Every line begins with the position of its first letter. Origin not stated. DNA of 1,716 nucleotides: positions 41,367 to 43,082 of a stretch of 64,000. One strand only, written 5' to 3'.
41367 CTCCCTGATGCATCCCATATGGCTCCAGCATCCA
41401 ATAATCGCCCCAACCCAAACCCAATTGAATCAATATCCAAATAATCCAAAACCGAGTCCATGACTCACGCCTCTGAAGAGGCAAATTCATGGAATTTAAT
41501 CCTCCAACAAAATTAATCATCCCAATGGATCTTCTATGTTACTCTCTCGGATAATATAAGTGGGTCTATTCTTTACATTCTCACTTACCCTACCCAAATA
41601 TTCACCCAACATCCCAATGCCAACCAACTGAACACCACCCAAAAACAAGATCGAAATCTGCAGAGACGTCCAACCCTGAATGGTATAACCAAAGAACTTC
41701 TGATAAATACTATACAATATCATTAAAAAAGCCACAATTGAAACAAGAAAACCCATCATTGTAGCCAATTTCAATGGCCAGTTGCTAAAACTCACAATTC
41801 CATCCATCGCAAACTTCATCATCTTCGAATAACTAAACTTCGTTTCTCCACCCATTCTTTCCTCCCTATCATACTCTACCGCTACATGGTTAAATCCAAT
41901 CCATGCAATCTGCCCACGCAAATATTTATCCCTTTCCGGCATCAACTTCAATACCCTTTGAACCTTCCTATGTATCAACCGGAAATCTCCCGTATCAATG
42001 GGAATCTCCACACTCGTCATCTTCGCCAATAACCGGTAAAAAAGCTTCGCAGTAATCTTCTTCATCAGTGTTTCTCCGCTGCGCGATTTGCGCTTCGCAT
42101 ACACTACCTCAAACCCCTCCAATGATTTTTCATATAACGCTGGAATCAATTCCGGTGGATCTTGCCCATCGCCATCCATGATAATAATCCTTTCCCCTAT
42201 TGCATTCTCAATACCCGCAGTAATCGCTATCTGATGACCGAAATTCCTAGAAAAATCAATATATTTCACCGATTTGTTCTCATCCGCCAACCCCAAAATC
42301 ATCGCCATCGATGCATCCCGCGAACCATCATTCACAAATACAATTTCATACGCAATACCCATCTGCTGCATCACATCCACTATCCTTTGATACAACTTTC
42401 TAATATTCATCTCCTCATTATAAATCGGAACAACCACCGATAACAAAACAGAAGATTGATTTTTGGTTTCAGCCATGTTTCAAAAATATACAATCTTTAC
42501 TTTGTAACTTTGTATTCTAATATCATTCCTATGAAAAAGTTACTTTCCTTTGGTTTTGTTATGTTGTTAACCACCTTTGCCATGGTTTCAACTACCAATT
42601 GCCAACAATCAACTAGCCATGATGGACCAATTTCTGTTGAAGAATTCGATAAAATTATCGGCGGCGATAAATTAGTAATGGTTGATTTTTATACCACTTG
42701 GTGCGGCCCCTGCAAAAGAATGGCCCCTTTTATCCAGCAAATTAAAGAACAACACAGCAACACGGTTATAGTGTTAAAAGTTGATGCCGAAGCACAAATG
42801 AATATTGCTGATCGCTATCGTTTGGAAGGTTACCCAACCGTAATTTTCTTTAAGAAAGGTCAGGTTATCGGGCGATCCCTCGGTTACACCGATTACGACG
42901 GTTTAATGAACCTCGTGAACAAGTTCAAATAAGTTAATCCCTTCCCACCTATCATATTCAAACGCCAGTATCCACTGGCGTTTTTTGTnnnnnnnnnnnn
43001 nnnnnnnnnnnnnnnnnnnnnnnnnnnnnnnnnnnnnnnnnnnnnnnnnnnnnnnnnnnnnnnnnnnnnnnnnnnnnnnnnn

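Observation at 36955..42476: Same-strand tightly packed run: GT2 polyprenol-P glycosyltransferase, GT-C (ArnT/PMT-like) transferase, DPRP-type cryptochrome/photolyase, FAD-domain photolyase-like protein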

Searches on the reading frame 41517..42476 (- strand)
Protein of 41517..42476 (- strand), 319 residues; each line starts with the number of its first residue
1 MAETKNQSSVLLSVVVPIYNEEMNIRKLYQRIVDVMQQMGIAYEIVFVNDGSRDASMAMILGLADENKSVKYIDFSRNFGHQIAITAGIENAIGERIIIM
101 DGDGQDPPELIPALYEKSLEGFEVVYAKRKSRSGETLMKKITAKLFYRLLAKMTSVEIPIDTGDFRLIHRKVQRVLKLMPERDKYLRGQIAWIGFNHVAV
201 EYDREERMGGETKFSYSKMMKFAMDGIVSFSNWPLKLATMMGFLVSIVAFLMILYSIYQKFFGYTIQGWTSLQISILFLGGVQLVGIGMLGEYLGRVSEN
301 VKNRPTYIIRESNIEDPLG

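Call 3: search_protein_families(library=pfam, proteins=[window:41517-42476:-])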
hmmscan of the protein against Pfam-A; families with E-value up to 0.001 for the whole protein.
window:41517-42476:- (319 aa): 2 families
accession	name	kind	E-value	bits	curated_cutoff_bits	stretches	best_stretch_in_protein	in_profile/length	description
PF00535.33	Glycos_transf_2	-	2.3e-29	102.9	23.3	1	13-172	1-163/168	Glycosyl transferase family 2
PF10111.15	Glyco_tranf_2_2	-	7.5e-06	26.1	27.3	1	13-103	1-91/276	Glycosyltransferase like family 2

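Call 4: search_protein_families(library=ncbifam, proteins=[window:41517-42476:-])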
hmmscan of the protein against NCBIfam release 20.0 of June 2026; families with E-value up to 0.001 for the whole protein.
window:41517-42476:- (319 aa): 16 families
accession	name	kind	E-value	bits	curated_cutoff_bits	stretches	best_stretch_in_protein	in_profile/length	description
NF047588.1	GlcsyltransPgfSStrep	equivalog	5.5e-84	282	500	1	11-315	2-308/308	glycosyltransferase PgfS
NF007986.1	PRK10714.1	equivalog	1.8e-48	165.2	529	1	12-311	8-310/316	undecaprenyl-phosphate 4-deoxy-4-formamido-L-arabinose transferase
TIGR03937.1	PgaC_IcaA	equivalog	5.9e-14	51.8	422.3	1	5-103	40-135/407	poly-beta-1,6-N-acetyl-D-glucosamine synthase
NF007482.0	PRK10073.1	equivalog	1.6e-13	50.4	423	1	7-117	3-105/334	glycosyltransferase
NF041875.1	EPS_EpsD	equivalog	2.4e-09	37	370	1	12-113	1-99/325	exopolysaccharide biosynthesis glycosyltransferase EpsD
TIGR04283.1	glyco_like_mftF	equivalog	2.3e-08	33.9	182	1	12-114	1-93/221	TIGR04283 family arsenosugar biosynthesis glycosyltransferase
NF047683.1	TeichurnBiosyTuaG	equivalog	1.9e-07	31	400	1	8-110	4-103/252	teichuronic acid biosynthesis protein TuaG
NF050050.1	ProtGlycPglI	equivalog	8.5e-07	28.6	500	1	11-130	3-120/306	GalNAc(5)-diNAcBac-PP-undecaprenol beta-1,3-glucosyltransferase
TIGR03111.1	glyc2_xrt_Gpos1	hypoth_equivalog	2.7e-06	26.4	363.95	1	12-152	51-189/439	TIGR03111 family XrtG-associated glycosyltransferase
NF038302.1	EPS_HpsE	equivalog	3e-06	26.4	300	1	12-106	3-99/307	hormogonium polysaccharide biosynthesis glycosyltransferase HpsE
NF058614.1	PPMAGASynPpgS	equivalog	9.6e-06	25.2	370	1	14-153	4-142/226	polyprenyl-phospho-N-acetylgalactosaminyl synthase PpgS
TIGR04182.1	glyco_TIGR04182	equivalog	2.6e-05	23.7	325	0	13-141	3-121/293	S-layer glycoprotein N-glycosyltransferase AglJ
NF041391.1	DPhHxTase_Halo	equivalog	5.5e-05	22.2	375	1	19-153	4-130/213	dolichyl-phosphate hexose transferase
TIGR04242.1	nodulat_NodC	equivalog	0.00022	20.3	550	1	11-111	49-149/395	chitooligosaccharide synthase NodC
TIGR03965.1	mycofact_glyco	equivalog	0.00039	19.4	280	1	11-104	75-165/467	mycofactocin biosynthesis glycosyltransferase MftF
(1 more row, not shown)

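Call 11: search_solved_structures(query=window:41517-42476:-, max_evalue=0.001)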
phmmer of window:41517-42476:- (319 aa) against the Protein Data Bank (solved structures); distinct sequences matched with E-value up to 0.001: 17.
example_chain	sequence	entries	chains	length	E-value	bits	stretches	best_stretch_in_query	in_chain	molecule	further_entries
5ekp_C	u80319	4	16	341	5.1e-94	318.4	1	7-310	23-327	Uncharacterized glycosyltransferase sll0501 | Glycosyltransferase sll0501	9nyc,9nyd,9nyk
9nye_A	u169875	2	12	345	5.3e-94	318.3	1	7-310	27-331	Glycosyltransferase sll0501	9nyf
5eke_A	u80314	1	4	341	6.4e-93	314.8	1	7-310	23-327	Uncharacterized glycosyltransferase sll0501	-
9hwj_A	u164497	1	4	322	3.5e-42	148.2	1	12-311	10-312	Undecaprenyl-phosphate 4-deoxy-4-formamido-L-arabinose transferase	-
9bhc_C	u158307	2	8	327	8.9e-41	143.6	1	12-311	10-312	Undecaprenyl-phosphate 4-deoxy-4-formamido-L-arabinose transferase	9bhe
8vxh_A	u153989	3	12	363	1.3e-40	143.1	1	12-311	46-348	Undecaprenyl-phosphate 4-deoxy-4-formamido-L-arabinose transferase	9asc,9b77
5mlz_A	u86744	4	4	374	4.2e-16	62.6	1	9-186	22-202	Dolichol monophosphate mannose synthase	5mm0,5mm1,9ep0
5hea_A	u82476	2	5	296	8.5e-06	28.7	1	10-106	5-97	Putative glycosyltransferase (GalT1)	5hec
8bz8_A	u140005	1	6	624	2.8e-05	27.1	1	6-129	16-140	Glycosyltransferase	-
8bz4_A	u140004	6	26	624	2.8e-05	27.1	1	6-129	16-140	Glycosyltransferase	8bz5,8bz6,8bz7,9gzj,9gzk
6p61_A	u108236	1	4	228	3e-05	26.9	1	11-111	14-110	Glycosyltransferase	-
9omj_A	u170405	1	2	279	3.7e-05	26.7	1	12-126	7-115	Glycosyltransferase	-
9omm_A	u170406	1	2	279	3.9e-05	26.6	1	12-126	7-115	Glycosyltransferase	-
9omh_A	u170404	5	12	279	3.9e-05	26.6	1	12-126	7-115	Glycosyltransferase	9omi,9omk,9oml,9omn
3l7m_A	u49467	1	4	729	0.00016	24.6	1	12-105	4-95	Teichoic acid biosynthesis protein F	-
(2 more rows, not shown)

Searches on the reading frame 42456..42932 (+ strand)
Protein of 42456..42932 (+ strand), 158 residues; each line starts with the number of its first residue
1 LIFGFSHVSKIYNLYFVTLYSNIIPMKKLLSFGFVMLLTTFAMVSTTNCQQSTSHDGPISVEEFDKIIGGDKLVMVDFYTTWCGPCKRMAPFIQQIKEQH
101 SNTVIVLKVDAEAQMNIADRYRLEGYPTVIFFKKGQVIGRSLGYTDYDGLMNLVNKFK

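Call 3: search_protein_families(library=pfam, proteins=[window:42456-42932:+])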
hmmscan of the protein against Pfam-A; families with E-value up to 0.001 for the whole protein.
window:42456-42932:+ (158 aa): 7 families
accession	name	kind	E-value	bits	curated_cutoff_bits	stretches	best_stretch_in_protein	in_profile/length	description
PF00085.26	Thioredoxin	-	1.1e-25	90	23.5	1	60-155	6-102/103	Thioredoxin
PF13098.12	Thioredoxin_2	-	1.3e-08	35.5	27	1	71-148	5-98/104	Thioredoxin-like domain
PF08534.16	Redoxin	-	4.6e-06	26.9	26.6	1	70-144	28-104/148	Redoxin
PF13905.12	Thioredoxin_8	-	2e-05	25.3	27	1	72-106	2-39/94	Thioredoxin-like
PF00578.27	AhpC-TSA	-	4.7e-05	23.8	26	1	53-144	12-100/124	AhpC/TSA family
PF13899.12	Thioredoxin_7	-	0.00032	21.2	27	1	72-133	18-82/83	Thioredoxin-like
PF07449.17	HyaE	-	0.00037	20.9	22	1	99-146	59-104/108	Hydrogenase-1 expression protein HyaE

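Call 4: search_protein_families(library=ncbifam, proteins=[window:42456-42932:+])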
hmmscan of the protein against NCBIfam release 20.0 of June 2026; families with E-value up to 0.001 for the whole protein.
window:42456-42932:+ (158 aa): 13 families
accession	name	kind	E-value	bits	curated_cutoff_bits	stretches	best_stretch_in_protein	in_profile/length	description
TIGR01068.1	thioredoxin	equivalog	1e-26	93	96.8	1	62-157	4-100/101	thioredoxin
NF008229.0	PRK10996.1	equivalog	1e-20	73.9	125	1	60-139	41-120/141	thioredoxin TrxC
TIGR01126.1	pdi_dom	equivalog_domain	1.1e-19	70.6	107.2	1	61-144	3-91/105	protein disulfide-isomerase domain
TIGR01130.1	ER_PDI_fam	subfamily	5.9e-19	69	344.25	1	60-141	7-91/476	protein disulfide-isomerase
NF006898.0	PRK09381.1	equivalog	3.8e-15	56.2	138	1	67-143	17-93/109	thioredoxin TrxA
NF047697.1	ThioredTrxAClost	equivalog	1.7e-12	47.4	140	1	62-139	7-85/105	thioredoxin TrxA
NF045694.1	seleno_TsoB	exception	1.2e-10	40.1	805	1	34-148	437-559/572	rhodanese/DsbD fusion-like selenoprotein TsoB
NF001419.0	PRK00293.1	subfamily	3.9e-08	32.3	330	1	61-137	463-550/574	protein-disulfide reductase DsbD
NF002854.0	PRK03147.1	subfamily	4.9e-07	29.8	170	1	72-123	63-119/176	thiol-disulfide oxidoreductase ResA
NF041202.1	StoA_CxxC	exception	5.7e-07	29.5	210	1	28-110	5-91/163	endospore biogenesis thiol-disulfide oxidoreductase StoA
TIGR00385.1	dsbE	subfamily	0.00024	20.7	123.15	1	66-104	58-96/173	DsbE family thiol:disulfide interchange protein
NF047696.1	ThlDiSintTplARhiz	equivalog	0.00081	19.2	230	0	72-111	98-140/219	thiol:disulfide interchange protein TlpA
TIGR02738.1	TrbB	equivalog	0.00095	18.9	132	0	71-115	50-94/153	type-F conjugative transfer system pilin assembly thiol-disulfide isomerase TrbB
